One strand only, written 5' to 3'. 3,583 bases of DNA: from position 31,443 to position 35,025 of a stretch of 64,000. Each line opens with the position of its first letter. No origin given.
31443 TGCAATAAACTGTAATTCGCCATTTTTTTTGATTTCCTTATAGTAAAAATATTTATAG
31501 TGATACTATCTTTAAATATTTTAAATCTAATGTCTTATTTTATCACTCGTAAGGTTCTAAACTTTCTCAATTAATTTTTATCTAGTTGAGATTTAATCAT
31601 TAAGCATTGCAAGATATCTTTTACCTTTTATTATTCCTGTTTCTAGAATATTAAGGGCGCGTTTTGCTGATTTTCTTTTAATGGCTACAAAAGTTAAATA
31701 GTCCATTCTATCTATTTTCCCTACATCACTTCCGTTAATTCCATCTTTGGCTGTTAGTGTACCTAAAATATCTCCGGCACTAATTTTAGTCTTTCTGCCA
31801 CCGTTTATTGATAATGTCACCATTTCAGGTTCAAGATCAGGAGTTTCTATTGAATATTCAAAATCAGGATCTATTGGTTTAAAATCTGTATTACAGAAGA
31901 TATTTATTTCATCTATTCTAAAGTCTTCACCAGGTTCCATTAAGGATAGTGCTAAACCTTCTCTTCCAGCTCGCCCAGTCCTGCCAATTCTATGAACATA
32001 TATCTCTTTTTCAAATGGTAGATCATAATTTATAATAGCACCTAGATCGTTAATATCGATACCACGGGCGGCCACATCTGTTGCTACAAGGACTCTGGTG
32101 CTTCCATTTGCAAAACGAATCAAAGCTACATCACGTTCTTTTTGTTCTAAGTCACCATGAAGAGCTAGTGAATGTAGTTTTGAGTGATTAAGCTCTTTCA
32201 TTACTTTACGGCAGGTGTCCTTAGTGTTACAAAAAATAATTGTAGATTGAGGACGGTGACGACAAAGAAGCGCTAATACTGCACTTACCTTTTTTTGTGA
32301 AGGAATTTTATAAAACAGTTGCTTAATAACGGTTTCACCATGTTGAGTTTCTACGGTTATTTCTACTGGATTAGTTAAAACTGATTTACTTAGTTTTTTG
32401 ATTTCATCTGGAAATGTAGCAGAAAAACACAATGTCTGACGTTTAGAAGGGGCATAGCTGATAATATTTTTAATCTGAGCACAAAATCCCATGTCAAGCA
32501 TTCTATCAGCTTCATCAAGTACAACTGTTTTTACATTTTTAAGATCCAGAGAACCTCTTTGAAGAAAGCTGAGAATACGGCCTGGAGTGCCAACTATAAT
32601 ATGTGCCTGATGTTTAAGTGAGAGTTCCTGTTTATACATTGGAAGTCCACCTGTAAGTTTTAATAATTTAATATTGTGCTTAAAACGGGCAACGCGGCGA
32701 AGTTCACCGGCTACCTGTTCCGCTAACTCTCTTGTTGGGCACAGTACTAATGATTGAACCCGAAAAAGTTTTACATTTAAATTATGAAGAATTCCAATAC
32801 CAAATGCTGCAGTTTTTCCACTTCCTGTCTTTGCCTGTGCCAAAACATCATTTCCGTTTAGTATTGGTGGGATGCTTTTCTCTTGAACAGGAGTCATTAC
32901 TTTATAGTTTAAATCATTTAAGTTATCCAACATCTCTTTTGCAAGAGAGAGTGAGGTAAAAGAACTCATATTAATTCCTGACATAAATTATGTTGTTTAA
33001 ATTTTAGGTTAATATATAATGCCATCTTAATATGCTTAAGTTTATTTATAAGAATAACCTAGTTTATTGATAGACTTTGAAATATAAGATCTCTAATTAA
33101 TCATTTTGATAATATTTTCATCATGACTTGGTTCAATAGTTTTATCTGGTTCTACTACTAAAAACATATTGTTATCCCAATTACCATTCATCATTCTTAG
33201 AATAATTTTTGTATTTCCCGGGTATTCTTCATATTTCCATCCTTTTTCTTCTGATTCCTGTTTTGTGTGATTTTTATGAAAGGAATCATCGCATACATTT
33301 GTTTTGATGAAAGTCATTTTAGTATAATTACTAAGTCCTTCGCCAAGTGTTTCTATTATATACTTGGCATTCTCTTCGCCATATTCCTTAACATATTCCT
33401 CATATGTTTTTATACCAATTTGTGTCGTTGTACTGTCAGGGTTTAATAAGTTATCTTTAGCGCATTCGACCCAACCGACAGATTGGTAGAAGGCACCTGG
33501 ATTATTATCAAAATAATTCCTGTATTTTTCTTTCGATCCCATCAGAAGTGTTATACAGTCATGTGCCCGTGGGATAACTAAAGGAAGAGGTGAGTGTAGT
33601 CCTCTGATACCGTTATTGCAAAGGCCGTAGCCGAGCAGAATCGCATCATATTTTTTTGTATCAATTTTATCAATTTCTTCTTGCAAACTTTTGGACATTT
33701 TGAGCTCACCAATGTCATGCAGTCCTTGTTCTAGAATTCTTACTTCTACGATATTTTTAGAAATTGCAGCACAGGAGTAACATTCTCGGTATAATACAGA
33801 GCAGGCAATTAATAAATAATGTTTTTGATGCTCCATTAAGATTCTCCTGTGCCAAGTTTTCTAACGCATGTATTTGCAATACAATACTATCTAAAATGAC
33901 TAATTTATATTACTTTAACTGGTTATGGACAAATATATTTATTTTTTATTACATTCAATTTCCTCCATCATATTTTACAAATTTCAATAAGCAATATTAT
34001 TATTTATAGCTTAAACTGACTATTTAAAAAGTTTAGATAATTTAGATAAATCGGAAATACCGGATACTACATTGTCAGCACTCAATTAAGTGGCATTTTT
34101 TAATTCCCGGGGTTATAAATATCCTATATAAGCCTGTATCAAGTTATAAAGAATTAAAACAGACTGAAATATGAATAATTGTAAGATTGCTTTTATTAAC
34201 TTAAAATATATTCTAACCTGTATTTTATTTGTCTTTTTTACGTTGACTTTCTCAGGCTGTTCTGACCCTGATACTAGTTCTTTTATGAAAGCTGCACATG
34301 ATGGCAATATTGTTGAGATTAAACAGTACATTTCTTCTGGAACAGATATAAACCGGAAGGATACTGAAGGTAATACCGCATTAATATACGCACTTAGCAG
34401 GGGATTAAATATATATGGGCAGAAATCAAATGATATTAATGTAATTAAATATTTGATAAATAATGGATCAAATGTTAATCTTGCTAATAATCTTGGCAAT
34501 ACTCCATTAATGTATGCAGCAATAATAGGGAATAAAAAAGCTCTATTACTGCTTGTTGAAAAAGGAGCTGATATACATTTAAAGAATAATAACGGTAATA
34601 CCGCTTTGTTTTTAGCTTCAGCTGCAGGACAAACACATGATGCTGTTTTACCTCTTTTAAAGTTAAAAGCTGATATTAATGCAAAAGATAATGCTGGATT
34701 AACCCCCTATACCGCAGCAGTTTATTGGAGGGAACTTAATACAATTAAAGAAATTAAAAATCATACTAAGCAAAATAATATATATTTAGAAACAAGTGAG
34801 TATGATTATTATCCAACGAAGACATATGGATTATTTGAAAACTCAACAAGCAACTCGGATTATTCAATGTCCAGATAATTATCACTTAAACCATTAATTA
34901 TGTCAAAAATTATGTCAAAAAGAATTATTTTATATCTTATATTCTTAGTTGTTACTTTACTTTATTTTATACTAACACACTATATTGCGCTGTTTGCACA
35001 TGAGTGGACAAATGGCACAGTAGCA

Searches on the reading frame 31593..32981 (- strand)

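Call 62: search_protein_families(library=pfam, proteins=[window:31593-32981:-], max_evalue=0.00001)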
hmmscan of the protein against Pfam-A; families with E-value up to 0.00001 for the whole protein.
window:31593-32981:- (462 aa): 4 families
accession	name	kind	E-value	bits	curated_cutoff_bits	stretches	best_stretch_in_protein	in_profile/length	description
PF00270.35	DEAD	-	1e-49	168.9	26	1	30-196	1-166/167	DEAD/DEAH box helicase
PF00271.37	Helicase_C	-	6e-34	117.1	23.5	1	231-339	2-110/110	Helicase conserved C-terminal domain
PF03880.21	DbpA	-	1.6e-18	66.9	25.6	1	389-456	1-68/72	DbpA RNA binding domain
PF04851.21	ResIII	-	4.6e-11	43.3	22.5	1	33-191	8-163/164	Type III restriction enzyme, res subunit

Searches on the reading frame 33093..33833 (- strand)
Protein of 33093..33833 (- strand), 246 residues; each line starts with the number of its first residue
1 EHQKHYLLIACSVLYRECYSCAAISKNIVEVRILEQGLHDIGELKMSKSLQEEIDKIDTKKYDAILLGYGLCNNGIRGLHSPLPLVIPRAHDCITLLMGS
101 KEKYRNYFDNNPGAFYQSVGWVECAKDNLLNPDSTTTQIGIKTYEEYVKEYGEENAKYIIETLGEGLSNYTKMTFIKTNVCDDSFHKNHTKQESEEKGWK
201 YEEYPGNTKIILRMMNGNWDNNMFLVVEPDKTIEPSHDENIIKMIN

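Call 62: search_protein_families(library=pfam, proteins=[window:33093-33833:-], max_evalue=0.00001)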
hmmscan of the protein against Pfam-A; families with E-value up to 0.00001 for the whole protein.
window:33093-33833:- (246 aa): 1 family
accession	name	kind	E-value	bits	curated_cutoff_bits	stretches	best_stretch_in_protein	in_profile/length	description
PF07796.16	DUF1638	-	2.7e-35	122.1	27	1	33-213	1-159/161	Protein of unknown function (DUF1638)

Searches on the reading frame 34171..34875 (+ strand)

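Call 63: search_protein_families(library=pfam, proteins=[window:34171-34875:+], max_evalue=0.00001)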
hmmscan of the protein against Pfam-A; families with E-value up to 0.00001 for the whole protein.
window:34171-34875:+ (235 aa): 5 families
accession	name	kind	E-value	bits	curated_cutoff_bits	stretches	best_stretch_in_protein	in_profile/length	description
PF12796.13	Ank_2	-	5.1e-34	117.1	27.3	3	38-139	1-90/90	Ankyrin repeats (3 copies)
PF13637.12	Ank_4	-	4.6e-25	87.6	22.7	1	86-129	7-50/50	Ankyrin repeats (many copies)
PF00023.36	Ank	-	6.6e-19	67.4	21.1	1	109-140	2-33/33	Ankyrin repeat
PF13857.12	Ank_5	-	5.9e-13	49.3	27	1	95-146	1-53/56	Ankyrin repeats (many copies)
PF13606.12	Ank_3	-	7.4e-13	47.7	22.3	0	109-136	2-29/30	Ankyrin repeat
